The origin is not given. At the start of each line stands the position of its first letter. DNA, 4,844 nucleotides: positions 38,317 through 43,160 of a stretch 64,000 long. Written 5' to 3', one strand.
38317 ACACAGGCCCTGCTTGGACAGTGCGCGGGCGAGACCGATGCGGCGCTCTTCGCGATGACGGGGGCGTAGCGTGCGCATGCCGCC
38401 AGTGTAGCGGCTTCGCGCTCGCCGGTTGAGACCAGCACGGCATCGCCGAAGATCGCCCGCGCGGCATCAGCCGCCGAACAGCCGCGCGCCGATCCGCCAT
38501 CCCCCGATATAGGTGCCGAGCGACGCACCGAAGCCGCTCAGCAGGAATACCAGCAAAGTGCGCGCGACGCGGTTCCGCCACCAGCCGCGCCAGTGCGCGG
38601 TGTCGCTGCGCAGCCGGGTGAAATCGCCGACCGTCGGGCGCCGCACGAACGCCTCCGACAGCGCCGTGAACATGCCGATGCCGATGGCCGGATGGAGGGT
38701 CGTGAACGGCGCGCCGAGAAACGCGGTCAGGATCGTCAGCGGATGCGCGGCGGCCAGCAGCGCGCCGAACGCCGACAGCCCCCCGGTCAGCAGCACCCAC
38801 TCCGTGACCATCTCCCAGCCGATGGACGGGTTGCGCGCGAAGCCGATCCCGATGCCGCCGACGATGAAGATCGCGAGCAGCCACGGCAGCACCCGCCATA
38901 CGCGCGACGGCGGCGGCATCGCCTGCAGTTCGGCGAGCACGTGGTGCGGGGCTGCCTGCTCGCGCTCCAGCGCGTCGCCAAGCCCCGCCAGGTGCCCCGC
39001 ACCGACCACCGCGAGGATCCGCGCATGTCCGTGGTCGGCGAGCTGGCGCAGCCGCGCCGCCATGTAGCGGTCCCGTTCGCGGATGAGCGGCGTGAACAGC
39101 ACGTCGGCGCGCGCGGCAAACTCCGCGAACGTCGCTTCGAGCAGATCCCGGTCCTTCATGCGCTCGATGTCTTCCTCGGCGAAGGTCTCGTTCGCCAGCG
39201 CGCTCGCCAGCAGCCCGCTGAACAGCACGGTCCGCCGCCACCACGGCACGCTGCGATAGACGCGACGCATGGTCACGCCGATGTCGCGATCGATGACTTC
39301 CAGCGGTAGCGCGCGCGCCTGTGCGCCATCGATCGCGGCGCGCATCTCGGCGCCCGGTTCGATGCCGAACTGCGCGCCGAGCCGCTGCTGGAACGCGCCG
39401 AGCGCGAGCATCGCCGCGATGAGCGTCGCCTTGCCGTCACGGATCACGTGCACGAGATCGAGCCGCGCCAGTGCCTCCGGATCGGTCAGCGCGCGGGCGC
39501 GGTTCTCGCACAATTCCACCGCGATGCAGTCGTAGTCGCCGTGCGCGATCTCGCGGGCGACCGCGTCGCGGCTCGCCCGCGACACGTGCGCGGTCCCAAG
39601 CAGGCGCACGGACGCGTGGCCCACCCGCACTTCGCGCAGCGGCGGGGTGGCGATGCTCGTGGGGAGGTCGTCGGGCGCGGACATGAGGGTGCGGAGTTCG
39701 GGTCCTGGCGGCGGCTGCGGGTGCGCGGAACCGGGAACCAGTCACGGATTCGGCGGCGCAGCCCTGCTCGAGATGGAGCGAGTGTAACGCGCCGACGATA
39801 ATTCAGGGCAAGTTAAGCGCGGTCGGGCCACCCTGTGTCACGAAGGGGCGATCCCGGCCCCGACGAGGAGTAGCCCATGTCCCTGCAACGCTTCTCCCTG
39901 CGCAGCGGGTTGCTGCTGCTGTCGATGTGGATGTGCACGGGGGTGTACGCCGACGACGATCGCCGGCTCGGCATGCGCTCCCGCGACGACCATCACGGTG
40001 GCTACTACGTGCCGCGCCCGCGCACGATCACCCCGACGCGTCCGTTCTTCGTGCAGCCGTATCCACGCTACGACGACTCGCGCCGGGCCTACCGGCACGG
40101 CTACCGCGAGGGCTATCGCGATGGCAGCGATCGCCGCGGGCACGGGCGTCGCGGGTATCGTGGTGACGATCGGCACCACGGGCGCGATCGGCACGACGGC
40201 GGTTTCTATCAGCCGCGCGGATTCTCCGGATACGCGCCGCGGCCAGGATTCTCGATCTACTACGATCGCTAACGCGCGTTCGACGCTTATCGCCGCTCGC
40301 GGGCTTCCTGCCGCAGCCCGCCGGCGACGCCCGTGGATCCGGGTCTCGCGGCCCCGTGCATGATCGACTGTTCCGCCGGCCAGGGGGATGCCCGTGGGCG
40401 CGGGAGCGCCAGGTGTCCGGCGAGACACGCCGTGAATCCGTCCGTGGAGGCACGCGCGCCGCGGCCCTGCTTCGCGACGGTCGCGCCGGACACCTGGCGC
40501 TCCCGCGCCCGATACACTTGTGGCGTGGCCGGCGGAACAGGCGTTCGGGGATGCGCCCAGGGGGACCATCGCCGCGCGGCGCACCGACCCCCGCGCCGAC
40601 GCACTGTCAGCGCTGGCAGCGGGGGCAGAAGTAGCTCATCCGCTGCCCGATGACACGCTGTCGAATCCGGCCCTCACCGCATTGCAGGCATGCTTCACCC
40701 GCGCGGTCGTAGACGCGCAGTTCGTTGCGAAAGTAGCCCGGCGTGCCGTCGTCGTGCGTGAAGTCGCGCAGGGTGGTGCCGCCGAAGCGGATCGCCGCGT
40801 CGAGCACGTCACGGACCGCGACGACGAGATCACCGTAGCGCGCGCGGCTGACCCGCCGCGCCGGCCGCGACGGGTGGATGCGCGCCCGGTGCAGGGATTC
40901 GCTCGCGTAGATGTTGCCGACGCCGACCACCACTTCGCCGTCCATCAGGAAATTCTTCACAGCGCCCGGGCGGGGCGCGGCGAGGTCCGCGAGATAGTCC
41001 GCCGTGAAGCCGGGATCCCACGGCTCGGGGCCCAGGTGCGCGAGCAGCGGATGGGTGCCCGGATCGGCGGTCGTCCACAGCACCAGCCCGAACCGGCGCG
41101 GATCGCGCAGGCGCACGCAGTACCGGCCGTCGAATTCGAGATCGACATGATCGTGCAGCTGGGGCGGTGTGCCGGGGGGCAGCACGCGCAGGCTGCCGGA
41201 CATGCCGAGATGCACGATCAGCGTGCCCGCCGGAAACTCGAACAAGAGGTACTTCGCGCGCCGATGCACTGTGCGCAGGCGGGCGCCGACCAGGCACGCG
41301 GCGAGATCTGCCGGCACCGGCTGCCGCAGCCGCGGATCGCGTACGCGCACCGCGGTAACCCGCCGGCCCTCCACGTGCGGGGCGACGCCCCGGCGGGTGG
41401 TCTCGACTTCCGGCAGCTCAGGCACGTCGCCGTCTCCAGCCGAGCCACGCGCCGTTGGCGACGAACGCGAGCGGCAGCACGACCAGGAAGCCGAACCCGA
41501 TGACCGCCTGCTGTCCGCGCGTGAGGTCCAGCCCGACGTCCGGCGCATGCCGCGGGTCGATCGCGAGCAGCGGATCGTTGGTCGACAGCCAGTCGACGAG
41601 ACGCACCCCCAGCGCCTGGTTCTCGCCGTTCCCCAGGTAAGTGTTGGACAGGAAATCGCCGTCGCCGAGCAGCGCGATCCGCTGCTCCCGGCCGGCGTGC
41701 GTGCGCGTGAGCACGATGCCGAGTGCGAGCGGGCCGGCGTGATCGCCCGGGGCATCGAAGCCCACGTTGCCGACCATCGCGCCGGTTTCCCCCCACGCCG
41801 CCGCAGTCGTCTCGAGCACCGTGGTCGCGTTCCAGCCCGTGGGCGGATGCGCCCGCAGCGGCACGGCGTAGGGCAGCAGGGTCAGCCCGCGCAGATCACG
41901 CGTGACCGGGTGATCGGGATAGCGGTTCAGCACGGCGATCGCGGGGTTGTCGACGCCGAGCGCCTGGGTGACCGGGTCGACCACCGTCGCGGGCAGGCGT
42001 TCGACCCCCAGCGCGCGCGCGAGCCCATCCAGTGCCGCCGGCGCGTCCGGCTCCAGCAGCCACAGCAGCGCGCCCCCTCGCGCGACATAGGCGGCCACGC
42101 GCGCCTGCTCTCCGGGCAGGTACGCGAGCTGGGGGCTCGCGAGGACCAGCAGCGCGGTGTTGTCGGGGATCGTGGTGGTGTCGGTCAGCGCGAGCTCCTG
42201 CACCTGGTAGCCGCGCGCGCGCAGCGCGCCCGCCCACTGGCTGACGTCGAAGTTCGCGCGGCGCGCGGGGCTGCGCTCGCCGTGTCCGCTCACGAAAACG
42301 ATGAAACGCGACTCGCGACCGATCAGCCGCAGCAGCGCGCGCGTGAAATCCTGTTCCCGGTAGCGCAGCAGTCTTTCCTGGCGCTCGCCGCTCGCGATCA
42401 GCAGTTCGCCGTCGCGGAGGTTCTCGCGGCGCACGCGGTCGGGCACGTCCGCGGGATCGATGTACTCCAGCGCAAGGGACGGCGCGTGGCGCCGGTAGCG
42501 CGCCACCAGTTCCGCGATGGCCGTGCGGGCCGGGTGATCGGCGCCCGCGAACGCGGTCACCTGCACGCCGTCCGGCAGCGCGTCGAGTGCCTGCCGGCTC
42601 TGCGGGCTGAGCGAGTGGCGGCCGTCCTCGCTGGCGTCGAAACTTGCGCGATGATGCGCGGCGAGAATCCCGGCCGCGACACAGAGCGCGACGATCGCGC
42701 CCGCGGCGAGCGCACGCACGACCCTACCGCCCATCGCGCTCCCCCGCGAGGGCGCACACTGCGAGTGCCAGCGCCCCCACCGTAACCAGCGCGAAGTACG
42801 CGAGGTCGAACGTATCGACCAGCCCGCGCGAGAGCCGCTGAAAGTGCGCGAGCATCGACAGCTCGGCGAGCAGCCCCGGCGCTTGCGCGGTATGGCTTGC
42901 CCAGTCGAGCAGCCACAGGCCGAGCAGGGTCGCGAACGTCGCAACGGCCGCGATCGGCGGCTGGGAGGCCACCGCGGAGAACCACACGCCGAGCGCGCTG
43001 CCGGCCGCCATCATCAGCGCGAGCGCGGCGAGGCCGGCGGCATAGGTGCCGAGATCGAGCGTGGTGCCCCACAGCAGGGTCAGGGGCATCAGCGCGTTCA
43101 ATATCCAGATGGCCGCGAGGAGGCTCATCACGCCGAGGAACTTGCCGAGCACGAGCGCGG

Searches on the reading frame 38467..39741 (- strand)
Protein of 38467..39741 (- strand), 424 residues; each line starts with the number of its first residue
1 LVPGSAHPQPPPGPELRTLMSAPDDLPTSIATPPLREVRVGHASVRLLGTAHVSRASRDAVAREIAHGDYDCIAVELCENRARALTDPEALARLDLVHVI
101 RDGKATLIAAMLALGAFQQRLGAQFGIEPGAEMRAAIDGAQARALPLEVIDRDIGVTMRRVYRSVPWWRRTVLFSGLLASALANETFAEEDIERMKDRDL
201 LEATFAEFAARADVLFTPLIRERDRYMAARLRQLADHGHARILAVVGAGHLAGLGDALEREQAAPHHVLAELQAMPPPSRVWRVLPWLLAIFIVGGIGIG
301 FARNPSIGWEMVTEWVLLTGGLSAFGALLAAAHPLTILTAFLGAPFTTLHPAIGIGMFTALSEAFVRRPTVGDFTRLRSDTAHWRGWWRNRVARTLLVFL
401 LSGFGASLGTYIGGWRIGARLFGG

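Call 78: search_protein_families(library=pfam, proteins=[window:38467-39741:-], max_evalue=0.0001)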
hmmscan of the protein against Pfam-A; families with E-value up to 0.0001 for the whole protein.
window:38467-39741:- (424 aa): 1 family
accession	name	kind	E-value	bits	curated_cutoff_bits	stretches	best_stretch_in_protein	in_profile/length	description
PF01963.22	TraB_PrgY_gumN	-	1e-22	81.7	26.8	1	37-258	4-251/263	TraB/PrgY/gumN family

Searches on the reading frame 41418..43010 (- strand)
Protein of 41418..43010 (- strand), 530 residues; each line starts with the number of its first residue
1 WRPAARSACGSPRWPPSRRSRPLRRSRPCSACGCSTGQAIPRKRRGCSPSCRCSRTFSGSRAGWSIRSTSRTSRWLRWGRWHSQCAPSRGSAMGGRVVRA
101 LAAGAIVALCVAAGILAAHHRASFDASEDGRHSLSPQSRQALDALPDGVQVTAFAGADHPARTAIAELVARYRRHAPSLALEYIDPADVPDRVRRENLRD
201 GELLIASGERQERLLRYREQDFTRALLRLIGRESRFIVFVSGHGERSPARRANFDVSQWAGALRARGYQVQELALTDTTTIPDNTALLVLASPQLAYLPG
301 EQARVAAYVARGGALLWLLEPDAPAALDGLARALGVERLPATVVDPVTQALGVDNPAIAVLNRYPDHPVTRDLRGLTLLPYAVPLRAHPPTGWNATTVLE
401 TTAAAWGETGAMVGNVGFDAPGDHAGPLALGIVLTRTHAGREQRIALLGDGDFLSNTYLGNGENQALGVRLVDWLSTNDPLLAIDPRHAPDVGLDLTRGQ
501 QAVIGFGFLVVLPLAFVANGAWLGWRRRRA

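Call 78: search_protein_families(library=pfam, proteins=[window:41418-43010:-], max_evalue=0.0001)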
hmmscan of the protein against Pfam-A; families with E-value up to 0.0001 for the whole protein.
window:41418-43010:- (530 aa): 3 families
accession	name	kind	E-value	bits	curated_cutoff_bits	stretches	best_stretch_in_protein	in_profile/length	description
PF09822.16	ABC_transp_aux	-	2.6e-22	79.8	34.7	1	237-463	4-273/288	ABC-type uncharacterized transport system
PF14258.12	DUF4350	-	3.7e-09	37.5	30.4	1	256-471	9-180/181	Domain of unknown function (DUF4350)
PF23357.1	DUF7088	-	3.9e-08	33.8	27.8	1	128-194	1-73/105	Domain of unknown function (DUF7088)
